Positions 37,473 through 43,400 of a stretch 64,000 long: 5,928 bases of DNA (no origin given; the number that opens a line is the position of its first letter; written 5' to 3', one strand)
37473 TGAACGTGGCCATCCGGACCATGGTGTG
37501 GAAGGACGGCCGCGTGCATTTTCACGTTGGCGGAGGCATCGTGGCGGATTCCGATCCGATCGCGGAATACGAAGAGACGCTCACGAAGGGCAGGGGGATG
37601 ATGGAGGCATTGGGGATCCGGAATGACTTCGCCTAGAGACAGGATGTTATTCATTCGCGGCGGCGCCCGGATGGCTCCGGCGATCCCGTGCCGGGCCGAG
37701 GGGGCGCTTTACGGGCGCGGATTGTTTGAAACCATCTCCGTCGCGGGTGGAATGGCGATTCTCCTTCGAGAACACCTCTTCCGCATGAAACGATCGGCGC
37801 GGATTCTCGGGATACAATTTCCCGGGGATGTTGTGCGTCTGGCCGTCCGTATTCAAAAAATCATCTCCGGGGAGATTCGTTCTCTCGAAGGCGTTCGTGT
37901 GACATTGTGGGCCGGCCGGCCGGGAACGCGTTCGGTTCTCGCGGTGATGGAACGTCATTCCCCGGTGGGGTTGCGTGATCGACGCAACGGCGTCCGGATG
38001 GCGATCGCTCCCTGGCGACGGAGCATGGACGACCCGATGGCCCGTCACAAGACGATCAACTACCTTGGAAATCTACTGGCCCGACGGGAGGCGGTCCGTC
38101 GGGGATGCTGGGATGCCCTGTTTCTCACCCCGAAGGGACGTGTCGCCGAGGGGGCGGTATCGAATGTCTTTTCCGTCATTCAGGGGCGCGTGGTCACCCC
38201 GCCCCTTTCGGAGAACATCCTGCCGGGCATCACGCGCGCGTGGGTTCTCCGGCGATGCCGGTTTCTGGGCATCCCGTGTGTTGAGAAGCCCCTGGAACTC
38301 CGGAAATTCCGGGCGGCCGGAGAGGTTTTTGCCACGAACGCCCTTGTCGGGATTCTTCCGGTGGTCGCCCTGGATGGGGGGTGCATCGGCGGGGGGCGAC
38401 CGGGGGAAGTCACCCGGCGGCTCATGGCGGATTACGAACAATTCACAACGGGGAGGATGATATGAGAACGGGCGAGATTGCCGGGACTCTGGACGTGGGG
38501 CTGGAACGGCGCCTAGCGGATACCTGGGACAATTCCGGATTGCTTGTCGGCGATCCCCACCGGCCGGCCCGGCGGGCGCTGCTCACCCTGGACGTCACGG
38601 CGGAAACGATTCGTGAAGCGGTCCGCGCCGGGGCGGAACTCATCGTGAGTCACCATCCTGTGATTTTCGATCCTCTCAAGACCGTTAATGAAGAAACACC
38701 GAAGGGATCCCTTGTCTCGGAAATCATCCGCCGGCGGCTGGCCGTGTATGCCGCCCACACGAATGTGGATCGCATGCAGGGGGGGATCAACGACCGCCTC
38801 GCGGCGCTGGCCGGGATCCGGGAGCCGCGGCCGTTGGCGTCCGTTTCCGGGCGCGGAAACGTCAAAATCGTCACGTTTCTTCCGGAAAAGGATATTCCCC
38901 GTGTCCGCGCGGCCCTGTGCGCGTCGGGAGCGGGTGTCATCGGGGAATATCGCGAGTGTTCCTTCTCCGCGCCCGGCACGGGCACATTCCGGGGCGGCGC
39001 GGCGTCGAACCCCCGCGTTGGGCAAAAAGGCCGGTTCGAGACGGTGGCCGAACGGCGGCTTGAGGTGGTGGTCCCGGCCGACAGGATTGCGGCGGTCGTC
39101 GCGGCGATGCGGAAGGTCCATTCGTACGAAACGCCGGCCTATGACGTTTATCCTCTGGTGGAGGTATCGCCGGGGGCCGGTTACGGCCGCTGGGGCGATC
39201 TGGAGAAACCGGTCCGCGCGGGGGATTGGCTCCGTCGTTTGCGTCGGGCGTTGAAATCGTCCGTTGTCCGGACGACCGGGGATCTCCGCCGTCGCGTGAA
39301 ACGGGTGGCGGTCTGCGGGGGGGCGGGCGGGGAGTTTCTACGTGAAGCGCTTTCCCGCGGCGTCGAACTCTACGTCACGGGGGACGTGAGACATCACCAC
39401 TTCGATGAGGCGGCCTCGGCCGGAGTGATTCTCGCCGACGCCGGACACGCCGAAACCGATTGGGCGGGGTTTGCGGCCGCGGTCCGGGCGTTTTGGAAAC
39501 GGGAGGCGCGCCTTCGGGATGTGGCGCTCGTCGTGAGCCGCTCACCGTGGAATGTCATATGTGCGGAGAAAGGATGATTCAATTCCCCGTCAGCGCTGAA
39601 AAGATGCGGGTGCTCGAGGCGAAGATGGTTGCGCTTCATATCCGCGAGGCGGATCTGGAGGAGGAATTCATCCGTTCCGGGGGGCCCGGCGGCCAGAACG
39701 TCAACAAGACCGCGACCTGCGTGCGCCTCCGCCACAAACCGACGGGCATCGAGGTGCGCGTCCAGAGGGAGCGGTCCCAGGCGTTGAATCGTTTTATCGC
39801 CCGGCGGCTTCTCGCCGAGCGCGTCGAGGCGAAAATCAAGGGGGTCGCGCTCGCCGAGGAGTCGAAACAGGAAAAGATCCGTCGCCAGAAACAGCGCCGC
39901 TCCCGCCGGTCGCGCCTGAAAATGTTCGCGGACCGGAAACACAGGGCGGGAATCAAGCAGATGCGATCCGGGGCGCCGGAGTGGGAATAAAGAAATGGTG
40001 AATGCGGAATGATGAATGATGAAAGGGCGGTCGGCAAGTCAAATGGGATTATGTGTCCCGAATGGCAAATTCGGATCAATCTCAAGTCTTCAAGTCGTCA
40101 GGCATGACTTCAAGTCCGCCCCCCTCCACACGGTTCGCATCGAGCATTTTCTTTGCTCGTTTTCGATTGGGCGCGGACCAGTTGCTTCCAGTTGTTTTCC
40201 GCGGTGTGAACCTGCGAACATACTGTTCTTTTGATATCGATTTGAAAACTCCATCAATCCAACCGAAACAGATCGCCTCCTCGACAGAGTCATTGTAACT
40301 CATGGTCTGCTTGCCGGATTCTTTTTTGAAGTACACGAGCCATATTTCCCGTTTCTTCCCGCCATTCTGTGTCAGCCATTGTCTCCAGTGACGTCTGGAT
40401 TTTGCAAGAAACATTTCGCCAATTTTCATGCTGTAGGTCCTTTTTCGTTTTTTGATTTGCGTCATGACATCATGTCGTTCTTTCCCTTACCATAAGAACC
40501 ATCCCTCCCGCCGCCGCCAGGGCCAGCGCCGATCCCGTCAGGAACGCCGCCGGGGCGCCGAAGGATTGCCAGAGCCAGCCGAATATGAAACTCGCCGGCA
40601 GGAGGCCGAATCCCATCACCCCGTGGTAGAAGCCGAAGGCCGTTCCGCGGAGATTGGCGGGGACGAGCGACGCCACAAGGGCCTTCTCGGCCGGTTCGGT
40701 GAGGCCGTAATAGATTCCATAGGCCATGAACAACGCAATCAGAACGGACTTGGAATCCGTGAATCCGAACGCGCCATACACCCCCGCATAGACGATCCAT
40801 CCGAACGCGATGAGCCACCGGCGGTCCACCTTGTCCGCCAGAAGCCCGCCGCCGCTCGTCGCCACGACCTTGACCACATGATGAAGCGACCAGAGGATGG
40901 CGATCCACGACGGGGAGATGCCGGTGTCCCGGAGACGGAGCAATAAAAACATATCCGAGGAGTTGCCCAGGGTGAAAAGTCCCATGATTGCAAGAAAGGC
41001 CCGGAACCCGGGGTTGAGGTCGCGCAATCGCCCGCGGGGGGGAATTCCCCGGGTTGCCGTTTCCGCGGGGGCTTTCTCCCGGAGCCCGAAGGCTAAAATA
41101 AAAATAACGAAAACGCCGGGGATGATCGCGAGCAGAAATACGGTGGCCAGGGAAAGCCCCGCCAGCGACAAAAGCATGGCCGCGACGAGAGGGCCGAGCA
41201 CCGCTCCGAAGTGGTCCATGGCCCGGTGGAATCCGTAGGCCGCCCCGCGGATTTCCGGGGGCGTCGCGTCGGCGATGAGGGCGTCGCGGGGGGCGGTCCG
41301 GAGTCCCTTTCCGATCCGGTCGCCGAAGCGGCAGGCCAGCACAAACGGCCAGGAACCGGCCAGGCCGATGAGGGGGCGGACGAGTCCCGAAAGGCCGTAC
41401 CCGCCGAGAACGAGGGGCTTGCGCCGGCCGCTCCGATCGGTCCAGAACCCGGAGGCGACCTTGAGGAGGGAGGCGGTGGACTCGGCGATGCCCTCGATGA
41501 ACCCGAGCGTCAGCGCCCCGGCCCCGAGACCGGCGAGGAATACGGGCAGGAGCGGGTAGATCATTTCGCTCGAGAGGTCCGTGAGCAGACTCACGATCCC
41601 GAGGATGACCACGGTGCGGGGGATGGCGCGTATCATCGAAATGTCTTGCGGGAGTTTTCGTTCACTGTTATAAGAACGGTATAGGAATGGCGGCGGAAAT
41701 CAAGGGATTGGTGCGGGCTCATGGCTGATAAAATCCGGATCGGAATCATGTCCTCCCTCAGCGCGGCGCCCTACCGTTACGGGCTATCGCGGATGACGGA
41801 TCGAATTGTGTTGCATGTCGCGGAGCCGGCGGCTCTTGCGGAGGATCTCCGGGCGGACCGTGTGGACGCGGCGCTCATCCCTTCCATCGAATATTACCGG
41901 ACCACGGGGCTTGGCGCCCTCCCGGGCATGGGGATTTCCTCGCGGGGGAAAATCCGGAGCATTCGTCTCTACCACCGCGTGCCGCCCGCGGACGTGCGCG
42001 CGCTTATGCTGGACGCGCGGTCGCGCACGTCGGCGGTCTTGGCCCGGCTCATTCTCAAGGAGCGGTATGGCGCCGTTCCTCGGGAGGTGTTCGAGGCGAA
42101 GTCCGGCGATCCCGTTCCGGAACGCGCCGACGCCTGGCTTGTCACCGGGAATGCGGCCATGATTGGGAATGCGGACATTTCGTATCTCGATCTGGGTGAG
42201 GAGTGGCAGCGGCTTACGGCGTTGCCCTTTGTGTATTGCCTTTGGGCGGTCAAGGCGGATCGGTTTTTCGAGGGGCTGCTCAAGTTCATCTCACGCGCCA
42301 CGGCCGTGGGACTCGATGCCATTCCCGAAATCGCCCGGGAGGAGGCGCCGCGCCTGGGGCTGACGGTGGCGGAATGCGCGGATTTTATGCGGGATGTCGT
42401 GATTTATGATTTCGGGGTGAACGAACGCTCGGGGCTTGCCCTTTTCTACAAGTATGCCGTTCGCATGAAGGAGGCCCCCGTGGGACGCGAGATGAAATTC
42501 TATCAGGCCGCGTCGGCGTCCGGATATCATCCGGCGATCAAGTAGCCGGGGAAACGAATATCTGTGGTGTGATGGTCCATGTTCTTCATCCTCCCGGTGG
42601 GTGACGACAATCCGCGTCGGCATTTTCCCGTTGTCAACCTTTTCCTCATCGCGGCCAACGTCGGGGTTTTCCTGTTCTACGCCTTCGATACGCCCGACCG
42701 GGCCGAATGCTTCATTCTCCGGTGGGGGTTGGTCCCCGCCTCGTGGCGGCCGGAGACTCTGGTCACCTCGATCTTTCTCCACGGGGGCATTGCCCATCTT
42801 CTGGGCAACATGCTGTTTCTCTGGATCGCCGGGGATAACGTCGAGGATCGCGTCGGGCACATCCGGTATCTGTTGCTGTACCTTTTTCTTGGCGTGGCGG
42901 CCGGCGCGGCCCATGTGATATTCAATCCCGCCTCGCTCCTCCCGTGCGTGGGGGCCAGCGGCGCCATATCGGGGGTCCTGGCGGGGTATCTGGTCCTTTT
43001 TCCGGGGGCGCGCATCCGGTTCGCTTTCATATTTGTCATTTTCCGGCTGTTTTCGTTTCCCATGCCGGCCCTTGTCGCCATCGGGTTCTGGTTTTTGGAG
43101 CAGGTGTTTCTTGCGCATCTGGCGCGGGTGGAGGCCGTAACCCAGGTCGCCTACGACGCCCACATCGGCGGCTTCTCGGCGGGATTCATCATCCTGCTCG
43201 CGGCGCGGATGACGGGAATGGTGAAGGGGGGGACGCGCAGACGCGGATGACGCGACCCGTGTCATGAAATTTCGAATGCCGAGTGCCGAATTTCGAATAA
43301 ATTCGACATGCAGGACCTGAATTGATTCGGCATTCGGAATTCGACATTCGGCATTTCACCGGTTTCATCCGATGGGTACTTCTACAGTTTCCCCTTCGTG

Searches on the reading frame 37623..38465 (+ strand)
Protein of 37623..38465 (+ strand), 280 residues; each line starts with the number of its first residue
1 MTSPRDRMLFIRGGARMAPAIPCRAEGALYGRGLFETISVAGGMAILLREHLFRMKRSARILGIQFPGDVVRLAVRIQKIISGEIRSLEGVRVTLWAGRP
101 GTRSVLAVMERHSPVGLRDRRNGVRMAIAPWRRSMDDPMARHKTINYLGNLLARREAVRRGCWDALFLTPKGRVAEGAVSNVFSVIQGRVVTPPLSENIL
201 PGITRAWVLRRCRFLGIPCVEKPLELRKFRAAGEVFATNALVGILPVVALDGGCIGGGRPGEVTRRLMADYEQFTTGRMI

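Call 17: search_protein_families(library=pfam, proteins=[window:37623-38465:+], max_evalue=0.001)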
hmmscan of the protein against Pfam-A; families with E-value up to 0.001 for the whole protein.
window:37623-38465:+ (280 aa): 1 family
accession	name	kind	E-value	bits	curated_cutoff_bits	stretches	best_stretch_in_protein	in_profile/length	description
PF01063.24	Aminotran_4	-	4.6e-51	174.3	28.5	1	33-249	1-222/223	Amino-transferase class IV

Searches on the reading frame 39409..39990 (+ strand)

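Call 17: search_protein_families(library=pfam, proteins=[window:39409-39990:+], max_evalue=0.001)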
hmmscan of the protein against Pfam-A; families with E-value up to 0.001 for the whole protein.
window:39409-39990:+ (193 aa): 1 family
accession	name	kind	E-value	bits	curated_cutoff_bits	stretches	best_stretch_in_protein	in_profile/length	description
PF00472.26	RF-1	-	2.5e-25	89.1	35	1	75-176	4-109/116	RF-1 domain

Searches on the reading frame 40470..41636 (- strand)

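Call 78: search_protein_families(library=pfam, proteins=[window:40470-41636:-], max_evalue=0.00001)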
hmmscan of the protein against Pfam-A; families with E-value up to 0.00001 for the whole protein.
window:40470-41636:- (388 aa): 2 families
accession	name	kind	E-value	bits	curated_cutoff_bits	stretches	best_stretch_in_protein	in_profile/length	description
PF07690.21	MFS_1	-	4.2e-37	128.3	33.4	2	13-214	2-211/347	Major Facilitator Superfamily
PF12832.13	MFS_1_like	-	3.8e-06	26.6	25.2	0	208-366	211-372/373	MFS_1 like family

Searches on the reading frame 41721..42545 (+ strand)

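Call 79: search_protein_families(library=pfam, proteins=[window:41721-42545:+], max_evalue=0.00001)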
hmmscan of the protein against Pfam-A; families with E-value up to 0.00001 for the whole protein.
window:41721-42545:+ (274 aa): 1 family
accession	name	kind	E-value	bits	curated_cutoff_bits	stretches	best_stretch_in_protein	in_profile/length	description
PF02621.19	VitK2_biosynth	-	1.3e-36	126.8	26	1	5-247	1-251/252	Menaquinone biosynthesis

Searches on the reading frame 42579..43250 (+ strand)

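Call 79: search_protein_families(library=pfam, proteins=[window:42579-43250:+], max_evalue=0.00001)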
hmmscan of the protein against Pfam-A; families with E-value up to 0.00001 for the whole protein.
window:42579-43250:+ (223 aa): 1 family
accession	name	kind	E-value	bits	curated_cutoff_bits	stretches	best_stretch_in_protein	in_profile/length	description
PF01694.28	Rhomboid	-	2.1e-30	106.2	22.6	1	60-207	6-138/143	Rhomboid domain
